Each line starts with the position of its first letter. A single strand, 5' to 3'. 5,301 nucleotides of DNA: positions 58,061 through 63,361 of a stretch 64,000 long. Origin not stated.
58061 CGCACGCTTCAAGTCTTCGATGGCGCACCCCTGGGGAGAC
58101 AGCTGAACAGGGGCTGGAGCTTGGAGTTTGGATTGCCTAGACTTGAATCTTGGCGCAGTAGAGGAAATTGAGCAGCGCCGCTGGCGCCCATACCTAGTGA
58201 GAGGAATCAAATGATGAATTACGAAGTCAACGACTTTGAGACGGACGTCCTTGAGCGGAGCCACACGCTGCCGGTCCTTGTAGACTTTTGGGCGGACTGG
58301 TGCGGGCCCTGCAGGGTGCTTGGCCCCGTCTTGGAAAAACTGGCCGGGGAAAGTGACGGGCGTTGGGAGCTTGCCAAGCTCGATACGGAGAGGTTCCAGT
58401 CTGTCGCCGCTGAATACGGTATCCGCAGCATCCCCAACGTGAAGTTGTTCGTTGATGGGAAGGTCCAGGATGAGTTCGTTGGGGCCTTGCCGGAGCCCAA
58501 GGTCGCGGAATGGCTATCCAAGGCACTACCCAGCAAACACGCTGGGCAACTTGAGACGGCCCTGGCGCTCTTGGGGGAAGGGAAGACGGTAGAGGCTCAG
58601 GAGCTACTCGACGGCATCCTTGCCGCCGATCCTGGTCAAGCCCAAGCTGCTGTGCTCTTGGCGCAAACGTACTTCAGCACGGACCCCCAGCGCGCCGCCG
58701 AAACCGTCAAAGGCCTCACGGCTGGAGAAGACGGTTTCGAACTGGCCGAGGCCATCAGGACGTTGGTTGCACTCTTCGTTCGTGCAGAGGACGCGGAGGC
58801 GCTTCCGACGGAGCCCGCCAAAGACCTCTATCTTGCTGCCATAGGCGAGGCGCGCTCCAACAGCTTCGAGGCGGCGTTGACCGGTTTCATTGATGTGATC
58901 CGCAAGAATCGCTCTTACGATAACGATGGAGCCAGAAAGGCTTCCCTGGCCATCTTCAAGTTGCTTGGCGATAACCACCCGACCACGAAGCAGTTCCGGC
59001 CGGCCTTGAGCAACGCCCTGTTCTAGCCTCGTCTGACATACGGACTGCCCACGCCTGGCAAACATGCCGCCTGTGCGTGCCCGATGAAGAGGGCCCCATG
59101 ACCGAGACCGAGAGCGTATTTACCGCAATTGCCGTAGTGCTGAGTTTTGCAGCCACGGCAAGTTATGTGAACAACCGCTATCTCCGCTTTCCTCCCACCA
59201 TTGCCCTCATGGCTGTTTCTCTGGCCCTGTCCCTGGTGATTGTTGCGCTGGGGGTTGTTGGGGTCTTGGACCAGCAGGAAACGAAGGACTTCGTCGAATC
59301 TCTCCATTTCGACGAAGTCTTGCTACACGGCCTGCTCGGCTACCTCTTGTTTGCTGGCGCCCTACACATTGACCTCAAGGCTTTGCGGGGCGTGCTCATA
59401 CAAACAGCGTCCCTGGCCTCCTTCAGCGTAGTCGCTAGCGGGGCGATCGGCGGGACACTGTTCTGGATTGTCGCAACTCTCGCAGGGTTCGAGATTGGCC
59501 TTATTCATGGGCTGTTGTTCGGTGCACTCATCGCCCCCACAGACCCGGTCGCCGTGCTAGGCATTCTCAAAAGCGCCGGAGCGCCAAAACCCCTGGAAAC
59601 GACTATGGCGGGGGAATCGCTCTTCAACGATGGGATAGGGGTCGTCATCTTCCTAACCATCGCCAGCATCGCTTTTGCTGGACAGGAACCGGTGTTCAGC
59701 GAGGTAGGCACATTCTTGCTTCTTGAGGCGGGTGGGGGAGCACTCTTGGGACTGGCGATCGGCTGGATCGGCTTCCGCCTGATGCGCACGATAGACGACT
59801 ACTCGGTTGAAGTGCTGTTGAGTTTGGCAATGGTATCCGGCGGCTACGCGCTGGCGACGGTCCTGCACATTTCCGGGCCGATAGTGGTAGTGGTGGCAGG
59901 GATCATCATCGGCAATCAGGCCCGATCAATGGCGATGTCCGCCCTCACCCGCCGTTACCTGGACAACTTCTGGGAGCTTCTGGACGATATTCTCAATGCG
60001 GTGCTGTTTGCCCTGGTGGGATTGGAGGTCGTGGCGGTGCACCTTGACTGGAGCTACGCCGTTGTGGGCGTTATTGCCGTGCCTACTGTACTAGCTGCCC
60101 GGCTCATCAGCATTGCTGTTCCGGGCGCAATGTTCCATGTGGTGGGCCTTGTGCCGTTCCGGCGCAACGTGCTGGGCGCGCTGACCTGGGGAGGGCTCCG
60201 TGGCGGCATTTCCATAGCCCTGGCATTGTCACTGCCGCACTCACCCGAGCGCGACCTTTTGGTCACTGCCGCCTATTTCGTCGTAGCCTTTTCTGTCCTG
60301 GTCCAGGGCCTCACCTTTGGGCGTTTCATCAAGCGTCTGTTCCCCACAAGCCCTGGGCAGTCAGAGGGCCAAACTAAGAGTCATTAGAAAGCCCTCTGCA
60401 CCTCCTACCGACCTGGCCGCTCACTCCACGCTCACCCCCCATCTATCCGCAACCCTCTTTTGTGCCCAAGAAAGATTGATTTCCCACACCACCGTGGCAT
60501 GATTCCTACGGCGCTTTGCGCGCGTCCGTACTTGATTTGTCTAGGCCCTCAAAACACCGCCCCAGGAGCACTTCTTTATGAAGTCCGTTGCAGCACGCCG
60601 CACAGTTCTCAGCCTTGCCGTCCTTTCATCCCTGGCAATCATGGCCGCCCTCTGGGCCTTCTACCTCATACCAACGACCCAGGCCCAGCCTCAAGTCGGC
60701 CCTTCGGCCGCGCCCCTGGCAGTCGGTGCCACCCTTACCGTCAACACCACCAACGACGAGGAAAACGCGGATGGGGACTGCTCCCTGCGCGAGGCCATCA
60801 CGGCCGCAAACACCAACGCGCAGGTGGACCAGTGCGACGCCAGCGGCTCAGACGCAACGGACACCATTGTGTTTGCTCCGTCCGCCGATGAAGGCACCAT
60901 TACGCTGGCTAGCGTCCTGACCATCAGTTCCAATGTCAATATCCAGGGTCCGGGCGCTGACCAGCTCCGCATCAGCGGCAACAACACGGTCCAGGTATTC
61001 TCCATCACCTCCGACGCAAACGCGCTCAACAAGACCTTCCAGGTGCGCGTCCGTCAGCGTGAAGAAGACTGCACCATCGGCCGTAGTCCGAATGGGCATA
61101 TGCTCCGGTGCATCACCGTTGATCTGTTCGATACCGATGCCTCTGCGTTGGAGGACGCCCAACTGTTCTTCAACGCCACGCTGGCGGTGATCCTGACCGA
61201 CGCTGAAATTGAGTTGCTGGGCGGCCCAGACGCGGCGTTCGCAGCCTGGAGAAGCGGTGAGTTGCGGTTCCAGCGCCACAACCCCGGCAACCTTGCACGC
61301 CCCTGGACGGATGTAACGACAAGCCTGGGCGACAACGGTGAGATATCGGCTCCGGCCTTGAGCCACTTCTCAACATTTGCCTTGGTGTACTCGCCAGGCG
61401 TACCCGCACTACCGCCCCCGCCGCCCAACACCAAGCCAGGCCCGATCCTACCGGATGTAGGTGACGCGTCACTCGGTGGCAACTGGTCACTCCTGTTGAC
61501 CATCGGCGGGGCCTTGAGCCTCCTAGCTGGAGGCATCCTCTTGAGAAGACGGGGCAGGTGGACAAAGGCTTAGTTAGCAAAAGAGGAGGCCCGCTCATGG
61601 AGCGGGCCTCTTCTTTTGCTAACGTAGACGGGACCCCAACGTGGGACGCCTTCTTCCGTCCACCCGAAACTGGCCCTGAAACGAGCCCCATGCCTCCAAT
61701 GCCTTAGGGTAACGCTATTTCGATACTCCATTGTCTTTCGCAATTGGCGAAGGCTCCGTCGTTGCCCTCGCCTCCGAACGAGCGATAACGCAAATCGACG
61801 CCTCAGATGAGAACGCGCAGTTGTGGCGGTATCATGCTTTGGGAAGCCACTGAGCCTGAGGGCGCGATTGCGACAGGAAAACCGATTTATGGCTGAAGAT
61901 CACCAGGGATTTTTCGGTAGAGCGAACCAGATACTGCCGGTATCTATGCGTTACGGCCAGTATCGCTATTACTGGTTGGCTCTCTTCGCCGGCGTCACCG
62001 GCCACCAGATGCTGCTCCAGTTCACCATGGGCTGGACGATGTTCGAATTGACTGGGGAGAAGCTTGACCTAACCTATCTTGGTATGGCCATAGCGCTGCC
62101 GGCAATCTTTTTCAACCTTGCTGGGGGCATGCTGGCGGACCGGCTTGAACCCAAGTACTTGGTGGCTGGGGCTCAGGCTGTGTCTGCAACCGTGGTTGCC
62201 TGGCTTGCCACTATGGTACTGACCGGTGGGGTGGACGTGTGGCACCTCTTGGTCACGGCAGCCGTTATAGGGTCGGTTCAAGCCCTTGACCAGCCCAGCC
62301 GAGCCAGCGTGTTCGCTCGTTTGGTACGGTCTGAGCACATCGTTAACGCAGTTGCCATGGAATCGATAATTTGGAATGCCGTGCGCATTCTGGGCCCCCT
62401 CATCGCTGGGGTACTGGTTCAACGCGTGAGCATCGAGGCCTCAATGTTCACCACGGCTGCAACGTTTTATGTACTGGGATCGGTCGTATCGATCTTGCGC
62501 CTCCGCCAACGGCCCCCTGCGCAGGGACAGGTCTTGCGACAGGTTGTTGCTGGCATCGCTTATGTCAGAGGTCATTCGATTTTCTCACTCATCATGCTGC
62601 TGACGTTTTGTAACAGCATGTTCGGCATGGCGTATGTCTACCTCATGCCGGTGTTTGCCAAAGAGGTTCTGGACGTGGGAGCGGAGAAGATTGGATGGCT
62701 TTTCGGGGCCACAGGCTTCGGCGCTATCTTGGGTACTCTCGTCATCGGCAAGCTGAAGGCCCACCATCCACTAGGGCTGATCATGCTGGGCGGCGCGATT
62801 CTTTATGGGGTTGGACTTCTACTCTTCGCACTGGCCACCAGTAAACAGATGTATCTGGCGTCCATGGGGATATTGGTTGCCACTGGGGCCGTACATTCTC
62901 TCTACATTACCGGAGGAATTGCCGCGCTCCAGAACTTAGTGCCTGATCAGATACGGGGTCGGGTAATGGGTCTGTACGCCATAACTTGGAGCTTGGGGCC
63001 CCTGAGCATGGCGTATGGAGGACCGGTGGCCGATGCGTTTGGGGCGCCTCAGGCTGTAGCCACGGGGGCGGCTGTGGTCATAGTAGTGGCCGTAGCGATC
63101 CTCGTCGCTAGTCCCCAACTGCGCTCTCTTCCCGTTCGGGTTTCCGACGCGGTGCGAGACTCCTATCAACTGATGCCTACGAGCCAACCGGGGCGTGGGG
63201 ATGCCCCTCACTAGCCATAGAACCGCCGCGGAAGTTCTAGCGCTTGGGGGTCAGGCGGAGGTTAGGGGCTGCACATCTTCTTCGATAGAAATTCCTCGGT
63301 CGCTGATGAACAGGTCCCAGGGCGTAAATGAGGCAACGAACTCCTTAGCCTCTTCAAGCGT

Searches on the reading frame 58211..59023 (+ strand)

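Call 70: search_protein_families(library=pfam, proteins=[window:58211-59023:+], max_evalue=0.00001)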
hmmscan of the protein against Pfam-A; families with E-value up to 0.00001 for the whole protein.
window:58211-59023:+ (271 aa): 4 families
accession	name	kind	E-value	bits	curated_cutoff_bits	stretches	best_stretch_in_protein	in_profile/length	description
PF00085.26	Thioredoxin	-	1.4e-23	83.3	23.5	1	6-103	7-102/103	Thioredoxin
PF14561.12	TPR_20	-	2.5e-15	57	25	1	199-271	19-90/90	Tetratricopeptide repeat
PF13098.12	Thioredoxin_2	-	1.4e-06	29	27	0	18-102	4-104/104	Thioredoxin-like domain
PF14559.12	TPR_19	-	4.8e-06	27.2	25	1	120-158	1-39/68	Tetratricopeptide repeat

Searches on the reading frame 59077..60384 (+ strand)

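Call 70: search_protein_families(library=pfam, proteins=[window:59077-60384:+], max_evalue=0.00001)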
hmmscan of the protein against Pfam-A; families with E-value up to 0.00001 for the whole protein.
window:59077-60384:+ (436 aa): 1 family
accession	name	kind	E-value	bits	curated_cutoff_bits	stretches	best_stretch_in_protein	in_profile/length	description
PF00999.27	Na_H_Exchanger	-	1.5e-54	185.7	26.2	1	25-418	4-373/375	Sodium/hydrogen exchanger, transmembrane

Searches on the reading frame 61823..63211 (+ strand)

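Call 70: search_protein_families(library=pfam, proteins=[window:61823-63211:+], max_evalue=0.00001)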
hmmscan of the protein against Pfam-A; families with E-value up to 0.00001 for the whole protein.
window:61823-63211:+ (463 aa): 2 families
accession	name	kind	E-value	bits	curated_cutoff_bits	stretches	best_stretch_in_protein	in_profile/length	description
PF07690.21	MFS_1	-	3e-42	145.2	33.4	2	64-393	14-343/347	Major Facilitator Superfamily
PF05977.19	MFS_3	-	6.5e-36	124.3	27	1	42-430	7-395/524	Transmembrane secretion effector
